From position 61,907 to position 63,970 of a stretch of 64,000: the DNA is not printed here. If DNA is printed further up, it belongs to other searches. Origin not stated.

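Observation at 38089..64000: Single-strand polysaccharide gene train of at least 26 kb mixing alginate-like core genes with unusually heavy decoration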

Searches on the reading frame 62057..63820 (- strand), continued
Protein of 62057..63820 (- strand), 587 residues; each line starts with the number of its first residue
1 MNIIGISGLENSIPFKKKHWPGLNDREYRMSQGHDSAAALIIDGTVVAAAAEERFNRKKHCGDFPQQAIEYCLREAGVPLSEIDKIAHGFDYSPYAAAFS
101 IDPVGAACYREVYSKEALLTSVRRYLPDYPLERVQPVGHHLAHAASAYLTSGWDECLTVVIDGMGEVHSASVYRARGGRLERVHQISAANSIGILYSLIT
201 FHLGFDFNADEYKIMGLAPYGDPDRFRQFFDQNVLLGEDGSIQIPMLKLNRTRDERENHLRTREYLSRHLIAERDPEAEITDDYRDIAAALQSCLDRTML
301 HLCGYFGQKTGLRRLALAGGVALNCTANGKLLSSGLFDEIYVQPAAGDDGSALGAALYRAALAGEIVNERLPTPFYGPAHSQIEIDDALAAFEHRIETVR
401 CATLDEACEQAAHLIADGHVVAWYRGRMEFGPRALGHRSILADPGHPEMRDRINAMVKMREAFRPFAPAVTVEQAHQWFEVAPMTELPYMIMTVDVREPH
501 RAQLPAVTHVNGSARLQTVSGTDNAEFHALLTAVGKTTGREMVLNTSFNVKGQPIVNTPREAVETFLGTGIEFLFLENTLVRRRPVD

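Call 42: search_protein_families(library=ncbifam, proteins=[L005:736-2208:+, L005:3280-4605:+, L005:4587-5822:+, L005:5827-6891:+, L005:6888-8495:+, L005:8476-8787:+], max_evalue=0.01)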
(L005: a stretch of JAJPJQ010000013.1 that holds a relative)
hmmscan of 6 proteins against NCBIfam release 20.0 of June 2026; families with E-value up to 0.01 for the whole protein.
L005:736-2208:+ (490 aa): 10 families
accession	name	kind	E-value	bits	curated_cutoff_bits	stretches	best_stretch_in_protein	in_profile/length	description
TIGR03025.1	EPS_sugtrans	subfamily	6.5e-101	338.7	295.55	1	16-470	10-444/445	exopolysaccharide biosynthesis polyprenyl glycosylphosphotransferase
TIGR03013.1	EpsB_2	subfamily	1.1e-99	334.6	393.35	1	36-471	31-443/443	TIGR03013 family XrtA/PEP-CTERM system glycosyltransferase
TIGR03023.1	WcaJ_sugtrans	equivalog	2.2e-81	274.4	410.75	1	20-468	8-450/453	undecaprenyl-phosphate glucose phosphotransferase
TIGR03022.1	WbaP_sugtrans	subfamily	1.6e-53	182.6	403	1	21-466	15-451/456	undecaprenyl-phosphate galactose phosphotransferase WbaP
NF007518.0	PRK10124.1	equivalog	1.2e-42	146.3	684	1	116-461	126-454/464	undecaprenyl-phosphate glucose phosphotransferase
NF050817.1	PolSacchBiosHfsE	equivalog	1.1e-40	139.8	750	1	275-465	273-460/467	polysaccharide biosynthesis protein HfsE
NF052601.1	undeca_RfbP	equivalog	8.5e-38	130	330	2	346-469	133-240/244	undecaprenyl-phosphate galactose phosphotransferase family protein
NF041877.1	EPS_EpsZ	equivalog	3.2e-36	124.9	800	1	273-468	265-456/459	exopolysaccharide biosynthesis polyisoprenyl-phosphate hexose-1-phosphate transferase EpsZ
NF045514.1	glycotran_HepC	equivalog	1.9e-24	86.2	140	1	267-381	110-211/220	heterocyst development glycosyltransferase HepC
NF011751.0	PRK15204.1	equivalog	2.4e-23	82.5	907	1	266-465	275-470/476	undecaprenyl-phosphate galactose phosphotransferase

L005:3280-4605:+ (441 aa): 4 families
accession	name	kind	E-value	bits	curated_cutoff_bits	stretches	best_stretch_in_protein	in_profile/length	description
TIGR03097.1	PEP_O_lig_1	hypoth_equivalog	8.6e-40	136.8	188.1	1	35-425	20-403/408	putative O-glycosylation ligase, exosortase A system-associated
TIGR00947.1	2A73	equivalog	3.9e-10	39.3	366.4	1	62-390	41-384/425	IctB family putative bicarbonate transporter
TIGR04370.1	glyco_rpt_poly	subfamily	6.6e-05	22.1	40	1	136-274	85-225/396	oligosaccharide repeat unit polymerase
NF037933.1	EpaQ_fam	subfamily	0.00068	19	100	1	203-372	171-329/377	EpaQ family protein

L005:4587-5822:+ (411 aa): 42 families (the best 25 are shown)
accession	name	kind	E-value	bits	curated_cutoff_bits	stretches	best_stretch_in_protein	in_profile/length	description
TIGR03088.1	stp2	hypoth_equivalog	2.9e-51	174.7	409.05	1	8-375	4-373/374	TIGR03088 family PEP-CTERM/XrtA system glycosyltransferase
NF041876.1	EPS_EpsE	equivalog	6.2e-39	134.3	400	1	158-363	182-384/389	exopolysaccharide biosynthesis GT4 family glycosyltransferase EpsE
TIGR02149.1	glgA_Coryne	subfamily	1.4e-32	113.3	302.4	1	18-373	16-388/391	glycogen synthase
TIGR03999.1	thiol_BshA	equivalog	1.5e-31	109.7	273.7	1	160-376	165-374/375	N-acetyl-alpha-D-glucosaminyl L-malate synthase BshA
TIGR04063.1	stp3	hypoth_equivalog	1.1e-30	106.8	442.05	1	127-375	145-395/397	TIGR04063 family PEP-CTERM/XrtA system glycosyltransferase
NF038011.1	PelF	equivalog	2.3e-26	92.9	100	1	131-372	249-489/489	GT4 family glycosyltransferase PelF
TIGR03449.1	mycothiol_MshA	equivalog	2.7e-25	89.1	462.5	1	135-376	160-404/406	D-inositol-3-phosphate glycosyltransferase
TIGR04005.1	wcaL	equivalog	8.3e-21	74.3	537.6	1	138-367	173-398/406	colanic acid biosynthesis glycosyltransferase WcaL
TIGR04157.1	glyco_rSAM_CFB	subfamily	8.9e-21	74.3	400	1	161-372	192-406/406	TIGR04157 family glycosyltransferase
NF038229.1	Glyco4_Geo_Pelo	equivalog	1.9e-20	73.2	400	1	130-374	100-335/338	GPMC system family 4 glycosyltransferase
NF053787.1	GlcN_PG_synth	equivalog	8.1e-19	67.7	480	1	127-372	132-356/361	N-acetylglucosaminyl phosphatidylglycerol synthase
NF047684.1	TeichurnBiosyTuaC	equivalog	1.8e-17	63.3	550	1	157-373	180-387/391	teichuronic acid biosynthesis protein TuaC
TIGR04047.1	MSMEG_0565_glyc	hypoth_equivalog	2e-17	63.4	259.85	1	123-372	123-371/373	MSMEG_0565 family glycosyltransferase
NF011726.0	PRK15179.1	equivalog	2.8e-17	62.3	733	1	158-369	478-688/694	Vi polysaccharide biosynthesis protein TviE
NF038295.1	EPS_HpsP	equivalog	4.6e-17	62.1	550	1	166-372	180-384/388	hormogonium polysaccharide biosynthesis glycosyltransferase HpsP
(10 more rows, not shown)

L005:5827-6891:+ (354 aa): 16 families
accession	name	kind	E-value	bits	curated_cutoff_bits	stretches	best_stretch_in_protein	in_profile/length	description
TIGR03565.1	alk_sulf_monoox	equivalog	8.8e-30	103.9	518.2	1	41-330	24-326/346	FMNH2-dependent alkanesulfonate monooxygenase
NF001939.1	PRK00719.1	subfamily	2.7e-29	102.1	510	1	44-331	27-327/373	alkanesulfonate monooxygenase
TIGR04021.1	LLM_DMSO2_sfnG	equivalog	1.8e-20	73.6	382.95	1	70-204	58-193/350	dimethylsulfone monooxygenase SfnG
TIGR04465.1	ArgArg_F420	equivalog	5e-18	65.3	470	1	73-204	94-227/364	F420-dependent hydroxymycolic acid dehydrogenase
TIGR03619.1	F420_Rv2161c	subfamily_domain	4.1e-12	46.2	166.9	1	88-207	61-176/247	TIGR03619 family F420-dependent LLM class oxidoreductase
TIGR03560.1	F420_Rv1855c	subfamily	2.5e-11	43.8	231.4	1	72-198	49-177/227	TIGR03560 family F420-dependent LLM class oxidoreductase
TIGR03860.1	FMN_nitrolo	subfamily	4.6e-09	35.6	279.7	1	71-160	69-160/422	NtaA/DmoA family FMN-dependent monooxygenase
TIGR03885.1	flavin_revert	hypoth_equivalog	5.1e-09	35.8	398.7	1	84-189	58-164/315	TIGR03885 family FMN-dependent LLM class oxidoreductase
TIGR03612.1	RutA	equivalog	6.5e-09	35.7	498.3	1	96-204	88-197/355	pyrimidine utilization protein A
TIGR03557.1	F420_G6P_family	subfamily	6.4e-08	32.1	210.4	1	91-210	67-184/316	TIGR03557 family F420-dependent LLM class oxidoreductase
TIGR03854.1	F420_MSMEG_3544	hypoth_equivalog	3.9e-07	29.7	295.6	1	93-203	63-169/290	TIGR03854 family LLM class F420-dependent oxidoreductase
TIGR03571.1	lucif_BA3436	subfamily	7.3e-06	25.4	303.9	1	73-222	67-215/304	TIGR03571 family LLM class oxidoreductase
TIGR03554.1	F420_G6P_DH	equivalog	8.9e-06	24.9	420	1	99-175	78-156/331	glucose-6-phosphate dehydrogenase (coenzyme-F420)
TIGR03621.1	F420_MSMEG_2516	subfamily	0.00024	20.3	213.15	1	98-182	66-152/295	TIGR03621 family F420-dependent LLM class oxidoreductase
TIGR03841.1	F420_Rv3093c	subfamily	0.0003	20.3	213.65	1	72-185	34-146/298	LLM class F420-dependent oxidoreductase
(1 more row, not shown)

L005:6888-8495:+ (535 aa): 105 families (the best 25 are shown)
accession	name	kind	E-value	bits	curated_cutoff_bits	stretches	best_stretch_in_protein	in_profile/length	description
TIGR01733.1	AA-adenyl-dom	subfamily_domain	1.6e-114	382.9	317.4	1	30-457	1-409/409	amino acid adenylation domain-containing protein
NF003417.0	PRK04813.1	subfamily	7.4e-89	298.6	476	2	165-528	143-504/505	D-alanine--poly(phosphoribitol) ligase subunit DltA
NF004282.0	PRK05691.1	subfamily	2e-86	289.6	4090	2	169-523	3872-4222/4334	non-ribosomal peptide synthase/polyketide synthase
TIGR01734.1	D-ala-DACP-lig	equivalog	2.4e-86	290.3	559.85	2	166-526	142-501/504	D-alanine--poly(phosphoribitol) ligase subunit DltA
NF041803.1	NRPS_SolG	exception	1.5e-80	271.2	2200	1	9-523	567-1070/1163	solanimycin non-ribosomal peptide synthetase SolG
NF038078.1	NRPS_MxcG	equivalog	2.6e-75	253.7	2300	1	8-531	461-964/1442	myxochelin non-ribosomal peptide synthetase MxcG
NF047350.1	aureusi_NRPS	equivalog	3.5e-75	253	2500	2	158-523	541-891/2373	aureusimine non-ribosomal peptide synthetase AusA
TIGR03098.1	ligase_PEP_1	hypoth_equivalog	2.6e-70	237.3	592.35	1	4-523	1-514/517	acyl-CoA ligase (AMP-forming), exosortase A system-associated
NF007605.2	PRK10252.1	equivalog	1.2e-64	218.4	2400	1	10-523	461-957/1292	enterobactin non-ribosomal peptide synthetase EntF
NF004837.0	PRK06187.1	subfamily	5.4e-62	209.7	476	1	4-531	9-526/531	long-chain-fatty-acid--CoA ligase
NF006182.0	PRK08316.1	subfamily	6.6e-48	163.5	663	1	7-530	15-520/523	fatty acyl-CoA synthetase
TIGR03443.1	alpha_am_amid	equivalog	1.1e-46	158.9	1030.1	2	14-447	247-721/1390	L-aminoadipate-semialdehyde dehydrogenase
NF005702.0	PRK07514.1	subfamily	4e-45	154.1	558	1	5-529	5-502/506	malonyl-CoA synthase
NF004511.1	PRK05852.1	equivalog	3.6e-44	151.3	650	1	8-527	4-504/505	FadD7 family fatty acid--CoA ligase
NF006181.0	PRK08314.1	subfamily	9.1e-42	143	705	2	155-529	193-556/563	long-chain-fatty-acid--CoA ligase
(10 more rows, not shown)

L005:8476-8787:+ (103 aa): 10 families
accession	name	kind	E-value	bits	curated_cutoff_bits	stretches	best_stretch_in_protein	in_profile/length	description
NF052616.1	ACP_for_OlsHI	equivalog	6.8e-07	29.5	130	1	39-90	27-78/83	ornithine lipid biosynthesis acyl carrier protein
NF003464.0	PRK05087.1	equivalog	1.8e-06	27.9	68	1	39-86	24-71/78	D-alanine--poly(phosphoribitol) ligase subunit DltC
NF058660.1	cispen_ACP_AmcB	equivalog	4.4e-06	26.8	80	1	23-90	5-76/80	cispentacin biosynthesis acyl carrier protein AmcB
TIGR01688.1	dltC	equivalog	4.1e-05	23.6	52.35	1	39-81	21-63/73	D-alanine--poly(phosphoribitol) ligase subunit 2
NF005798.0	PRK07639.1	equivalog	6.9e-05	23.2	100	1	41-93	30-82/91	petrobactin biosynthesis protein AsbD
NF002148.0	PRK00982.1-2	subfamily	0.00042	20.1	71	1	21-91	6-76/79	acyl carrier protein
NF005480.0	PRK07081.1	equivalog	0.0019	18.1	72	1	40-87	25-71/83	acyl carrier protein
NF009104.0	PRK12449.1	equivalog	0.0023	17.8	70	1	32-92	21-78/80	acyl carrier protein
TIGR00517.1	acyl_carrier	equivalog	0.0026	17.6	70.45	1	22-89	6-73/77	acyl carrier protein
NF005079.0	PRK06508.1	equivalog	0.0085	16.5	83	0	22-72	6-58/93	acyl carrier protein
